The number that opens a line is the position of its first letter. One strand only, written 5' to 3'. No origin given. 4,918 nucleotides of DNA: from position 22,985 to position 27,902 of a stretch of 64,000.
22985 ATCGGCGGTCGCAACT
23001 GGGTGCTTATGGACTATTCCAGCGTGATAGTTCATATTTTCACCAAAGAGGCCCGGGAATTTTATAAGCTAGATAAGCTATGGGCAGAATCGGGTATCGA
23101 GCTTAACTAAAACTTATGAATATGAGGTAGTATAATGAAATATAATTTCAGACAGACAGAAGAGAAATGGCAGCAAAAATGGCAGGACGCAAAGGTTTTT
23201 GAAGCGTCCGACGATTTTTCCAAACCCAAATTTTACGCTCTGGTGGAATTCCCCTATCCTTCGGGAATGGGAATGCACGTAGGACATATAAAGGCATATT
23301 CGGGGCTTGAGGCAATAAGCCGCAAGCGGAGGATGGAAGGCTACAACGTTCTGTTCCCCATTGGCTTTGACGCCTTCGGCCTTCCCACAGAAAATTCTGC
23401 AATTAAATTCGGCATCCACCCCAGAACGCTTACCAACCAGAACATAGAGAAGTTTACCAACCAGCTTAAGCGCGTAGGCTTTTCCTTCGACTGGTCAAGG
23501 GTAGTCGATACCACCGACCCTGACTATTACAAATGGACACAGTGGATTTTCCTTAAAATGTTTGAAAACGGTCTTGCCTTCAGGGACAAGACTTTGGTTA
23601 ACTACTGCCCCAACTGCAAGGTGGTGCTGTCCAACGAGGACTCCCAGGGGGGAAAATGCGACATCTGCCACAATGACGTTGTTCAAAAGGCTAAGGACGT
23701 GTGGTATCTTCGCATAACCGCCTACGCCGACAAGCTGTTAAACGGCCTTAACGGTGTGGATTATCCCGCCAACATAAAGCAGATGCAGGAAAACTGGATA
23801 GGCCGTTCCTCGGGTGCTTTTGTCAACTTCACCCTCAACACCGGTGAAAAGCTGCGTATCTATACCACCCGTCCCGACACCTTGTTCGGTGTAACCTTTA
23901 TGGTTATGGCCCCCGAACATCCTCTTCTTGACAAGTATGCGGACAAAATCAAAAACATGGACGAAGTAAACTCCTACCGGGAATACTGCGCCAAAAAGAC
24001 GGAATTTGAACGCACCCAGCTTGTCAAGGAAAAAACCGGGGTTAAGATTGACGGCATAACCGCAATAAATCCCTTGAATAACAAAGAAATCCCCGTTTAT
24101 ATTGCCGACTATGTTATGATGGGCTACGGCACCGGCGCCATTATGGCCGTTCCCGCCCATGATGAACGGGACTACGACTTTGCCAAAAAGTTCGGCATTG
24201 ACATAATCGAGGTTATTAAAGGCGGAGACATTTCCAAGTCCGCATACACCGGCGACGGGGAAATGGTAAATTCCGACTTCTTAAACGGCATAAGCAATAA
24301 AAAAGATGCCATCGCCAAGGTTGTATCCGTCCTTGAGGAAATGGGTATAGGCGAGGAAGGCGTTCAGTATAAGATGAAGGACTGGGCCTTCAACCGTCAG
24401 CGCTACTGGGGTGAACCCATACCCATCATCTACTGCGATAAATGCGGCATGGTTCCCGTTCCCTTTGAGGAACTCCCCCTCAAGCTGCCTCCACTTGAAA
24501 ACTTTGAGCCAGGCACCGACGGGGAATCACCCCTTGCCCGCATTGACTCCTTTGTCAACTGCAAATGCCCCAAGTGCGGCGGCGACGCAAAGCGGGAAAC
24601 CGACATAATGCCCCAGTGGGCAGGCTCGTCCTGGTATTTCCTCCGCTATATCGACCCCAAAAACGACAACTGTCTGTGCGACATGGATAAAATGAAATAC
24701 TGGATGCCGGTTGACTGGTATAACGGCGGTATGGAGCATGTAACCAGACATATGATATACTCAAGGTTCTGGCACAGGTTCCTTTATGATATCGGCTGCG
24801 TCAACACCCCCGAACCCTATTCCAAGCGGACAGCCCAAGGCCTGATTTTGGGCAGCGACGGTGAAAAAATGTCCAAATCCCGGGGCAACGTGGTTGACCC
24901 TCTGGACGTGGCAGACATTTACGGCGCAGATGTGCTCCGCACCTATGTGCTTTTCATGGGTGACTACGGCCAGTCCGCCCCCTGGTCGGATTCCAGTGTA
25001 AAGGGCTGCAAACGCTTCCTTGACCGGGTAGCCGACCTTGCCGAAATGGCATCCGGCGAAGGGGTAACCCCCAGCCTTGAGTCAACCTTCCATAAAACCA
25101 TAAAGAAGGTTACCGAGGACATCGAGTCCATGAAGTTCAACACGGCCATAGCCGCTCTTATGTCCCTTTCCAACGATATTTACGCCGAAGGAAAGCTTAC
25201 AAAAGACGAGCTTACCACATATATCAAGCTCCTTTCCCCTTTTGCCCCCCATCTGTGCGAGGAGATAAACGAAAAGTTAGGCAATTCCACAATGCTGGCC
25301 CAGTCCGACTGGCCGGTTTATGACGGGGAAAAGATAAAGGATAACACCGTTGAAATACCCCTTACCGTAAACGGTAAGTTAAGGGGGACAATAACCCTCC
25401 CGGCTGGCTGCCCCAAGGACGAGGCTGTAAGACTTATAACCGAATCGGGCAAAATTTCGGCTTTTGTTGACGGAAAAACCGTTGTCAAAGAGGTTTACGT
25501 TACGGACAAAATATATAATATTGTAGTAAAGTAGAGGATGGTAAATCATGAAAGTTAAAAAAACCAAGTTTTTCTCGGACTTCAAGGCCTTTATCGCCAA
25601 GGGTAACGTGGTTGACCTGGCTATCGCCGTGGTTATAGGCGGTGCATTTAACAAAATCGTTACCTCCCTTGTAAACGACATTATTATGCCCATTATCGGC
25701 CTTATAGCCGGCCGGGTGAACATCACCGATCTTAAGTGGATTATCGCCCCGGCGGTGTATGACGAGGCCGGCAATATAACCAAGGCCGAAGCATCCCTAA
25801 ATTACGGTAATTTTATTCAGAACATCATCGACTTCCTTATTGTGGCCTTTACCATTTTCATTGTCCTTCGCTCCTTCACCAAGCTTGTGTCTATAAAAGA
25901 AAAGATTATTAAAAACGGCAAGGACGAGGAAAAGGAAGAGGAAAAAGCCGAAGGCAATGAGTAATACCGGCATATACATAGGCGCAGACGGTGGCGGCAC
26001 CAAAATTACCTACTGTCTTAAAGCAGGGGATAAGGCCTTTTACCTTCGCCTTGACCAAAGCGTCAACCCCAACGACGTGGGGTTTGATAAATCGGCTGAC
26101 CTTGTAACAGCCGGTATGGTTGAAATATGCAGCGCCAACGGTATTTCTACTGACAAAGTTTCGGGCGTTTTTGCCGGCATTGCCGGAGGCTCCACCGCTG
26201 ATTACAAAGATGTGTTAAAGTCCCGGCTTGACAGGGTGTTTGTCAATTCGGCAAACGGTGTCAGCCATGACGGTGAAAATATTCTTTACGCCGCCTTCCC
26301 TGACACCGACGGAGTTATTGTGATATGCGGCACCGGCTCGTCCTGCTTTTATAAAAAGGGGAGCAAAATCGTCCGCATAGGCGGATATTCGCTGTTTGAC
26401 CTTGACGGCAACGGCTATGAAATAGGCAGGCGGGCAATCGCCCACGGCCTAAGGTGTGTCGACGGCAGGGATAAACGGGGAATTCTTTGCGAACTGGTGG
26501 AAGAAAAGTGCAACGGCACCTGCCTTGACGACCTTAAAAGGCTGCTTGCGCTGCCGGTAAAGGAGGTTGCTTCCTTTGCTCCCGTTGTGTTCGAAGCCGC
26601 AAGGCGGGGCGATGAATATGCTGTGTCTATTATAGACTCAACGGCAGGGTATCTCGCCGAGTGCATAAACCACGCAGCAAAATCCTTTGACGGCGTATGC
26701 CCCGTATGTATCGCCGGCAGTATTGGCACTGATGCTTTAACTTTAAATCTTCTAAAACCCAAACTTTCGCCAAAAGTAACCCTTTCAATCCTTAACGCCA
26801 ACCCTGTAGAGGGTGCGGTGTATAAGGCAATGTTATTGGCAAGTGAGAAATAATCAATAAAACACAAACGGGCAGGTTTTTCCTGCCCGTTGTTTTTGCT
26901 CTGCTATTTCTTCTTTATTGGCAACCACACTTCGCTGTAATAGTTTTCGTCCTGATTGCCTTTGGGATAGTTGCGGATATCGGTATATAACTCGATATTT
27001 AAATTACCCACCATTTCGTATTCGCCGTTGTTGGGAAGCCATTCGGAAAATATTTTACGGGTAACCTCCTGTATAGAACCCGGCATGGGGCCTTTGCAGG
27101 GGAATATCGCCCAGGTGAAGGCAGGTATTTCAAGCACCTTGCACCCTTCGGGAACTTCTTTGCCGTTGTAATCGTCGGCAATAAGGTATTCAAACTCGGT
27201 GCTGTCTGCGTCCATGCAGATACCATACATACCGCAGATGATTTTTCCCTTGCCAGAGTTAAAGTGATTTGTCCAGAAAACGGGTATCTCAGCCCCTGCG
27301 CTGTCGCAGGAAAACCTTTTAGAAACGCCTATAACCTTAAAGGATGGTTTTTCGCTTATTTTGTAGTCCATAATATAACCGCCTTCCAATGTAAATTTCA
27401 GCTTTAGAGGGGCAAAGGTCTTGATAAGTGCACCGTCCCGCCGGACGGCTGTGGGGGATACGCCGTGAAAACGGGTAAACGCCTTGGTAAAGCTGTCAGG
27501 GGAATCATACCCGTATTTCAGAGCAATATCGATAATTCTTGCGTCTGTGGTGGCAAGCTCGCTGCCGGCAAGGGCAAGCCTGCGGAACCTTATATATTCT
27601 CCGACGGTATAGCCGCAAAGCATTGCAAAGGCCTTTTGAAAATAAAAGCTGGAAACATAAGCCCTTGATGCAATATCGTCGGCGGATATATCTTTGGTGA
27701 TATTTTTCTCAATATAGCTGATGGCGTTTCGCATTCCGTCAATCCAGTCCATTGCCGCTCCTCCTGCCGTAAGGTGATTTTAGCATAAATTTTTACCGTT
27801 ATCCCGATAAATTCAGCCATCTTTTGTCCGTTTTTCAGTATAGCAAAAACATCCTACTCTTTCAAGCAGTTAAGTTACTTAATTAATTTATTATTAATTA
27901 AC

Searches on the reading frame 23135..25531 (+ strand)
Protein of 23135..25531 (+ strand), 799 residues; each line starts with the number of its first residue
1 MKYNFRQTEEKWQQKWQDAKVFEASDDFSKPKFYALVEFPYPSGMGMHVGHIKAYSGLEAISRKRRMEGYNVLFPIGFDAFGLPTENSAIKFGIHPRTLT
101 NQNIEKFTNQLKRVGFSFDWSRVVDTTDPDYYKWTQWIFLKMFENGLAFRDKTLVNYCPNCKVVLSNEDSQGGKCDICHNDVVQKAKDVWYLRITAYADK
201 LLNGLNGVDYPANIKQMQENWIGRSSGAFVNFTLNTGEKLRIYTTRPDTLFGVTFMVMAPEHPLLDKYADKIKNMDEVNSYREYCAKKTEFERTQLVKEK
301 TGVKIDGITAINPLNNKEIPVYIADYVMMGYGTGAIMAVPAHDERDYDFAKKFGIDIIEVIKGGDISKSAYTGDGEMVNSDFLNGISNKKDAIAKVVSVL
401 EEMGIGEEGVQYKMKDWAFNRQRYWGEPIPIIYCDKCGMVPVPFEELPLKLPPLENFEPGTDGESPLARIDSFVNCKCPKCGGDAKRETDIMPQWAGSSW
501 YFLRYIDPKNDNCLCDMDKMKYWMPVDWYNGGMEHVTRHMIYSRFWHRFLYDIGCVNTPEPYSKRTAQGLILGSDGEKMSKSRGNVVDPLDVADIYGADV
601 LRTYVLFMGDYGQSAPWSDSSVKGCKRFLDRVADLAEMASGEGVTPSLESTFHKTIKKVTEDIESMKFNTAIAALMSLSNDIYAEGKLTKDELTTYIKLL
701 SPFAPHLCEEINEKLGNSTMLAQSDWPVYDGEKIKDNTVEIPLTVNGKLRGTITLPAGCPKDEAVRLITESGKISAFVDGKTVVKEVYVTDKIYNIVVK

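Call 35: search_protein_families(library=pfam, proteins=[window:23135-25531:+])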
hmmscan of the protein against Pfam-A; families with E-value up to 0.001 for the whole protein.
window:23135-25531:+ (799 aa): 4 families
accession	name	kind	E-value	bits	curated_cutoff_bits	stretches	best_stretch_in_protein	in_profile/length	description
PF13603.12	tRNA-synt_1_2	-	2.3e-60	203.7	25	1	219-398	1-182/185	Leucyl-tRNA synthetase, editing domain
PF00133.28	tRNA-synt_1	-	6.4e-49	167.3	22.7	2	11-223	1-226/414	tRNA synthetases class I (I, L, M and V)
PF09334.17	tRNA-synt_1g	-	1.5e-27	96.9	20.1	2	39-181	7-145/391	tRNA synthetases class I (M)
PF08264.19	Anticodon_1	-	1e-19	71.3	25.1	1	649-760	5-143/148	Anticodon-binding domain of tRNA ligase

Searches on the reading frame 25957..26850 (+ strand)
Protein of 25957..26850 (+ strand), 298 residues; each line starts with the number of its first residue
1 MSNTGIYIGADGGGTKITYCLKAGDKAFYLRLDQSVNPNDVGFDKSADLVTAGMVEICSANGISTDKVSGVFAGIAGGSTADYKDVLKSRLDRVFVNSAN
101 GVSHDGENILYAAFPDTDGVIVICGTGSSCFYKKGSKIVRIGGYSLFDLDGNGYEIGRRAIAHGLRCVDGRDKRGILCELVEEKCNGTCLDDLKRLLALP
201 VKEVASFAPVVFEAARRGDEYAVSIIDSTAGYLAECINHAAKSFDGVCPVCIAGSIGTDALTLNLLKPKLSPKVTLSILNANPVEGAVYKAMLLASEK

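Call 37: search_protein_families(library=pfam, proteins=[window:25957-26850:+])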
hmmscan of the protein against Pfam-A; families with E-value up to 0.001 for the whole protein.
window:25957-26850:+ (298 aa): 1 family
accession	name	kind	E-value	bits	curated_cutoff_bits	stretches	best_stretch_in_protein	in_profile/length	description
PF01869.26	BcrAD_BadFG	-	3.8e-22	79.5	31.5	1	8-274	1-248/271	BadF/BadG/BcrA/BcrD ATPase family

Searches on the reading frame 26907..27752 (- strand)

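Call 79: search_protein_families(library=pfam, proteins=[window:26907-27752:-])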
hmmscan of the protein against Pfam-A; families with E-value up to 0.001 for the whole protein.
window:26907-27752:- (282 aa): 4 families
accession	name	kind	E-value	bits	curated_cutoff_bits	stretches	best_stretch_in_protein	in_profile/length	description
PF14526.11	Cass2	-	4.4e-21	76.1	27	1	131-279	1-150/150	Integron-associated effector binding protein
PF06445.20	GyrI-like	-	2.8e-19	70.3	26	1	128-280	1-155/155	GyrI-like small molecule binding domain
PF12833.13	HTH_18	-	3.6e-19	69.3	33.6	1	27-105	1-79/80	Helix-turn-helix domain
PF00165.29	HTH_AraC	-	9.9e-13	48.3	26.6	2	67-105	2-42/42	Bacterial regulatory helix-turn-helix proteins, AraC family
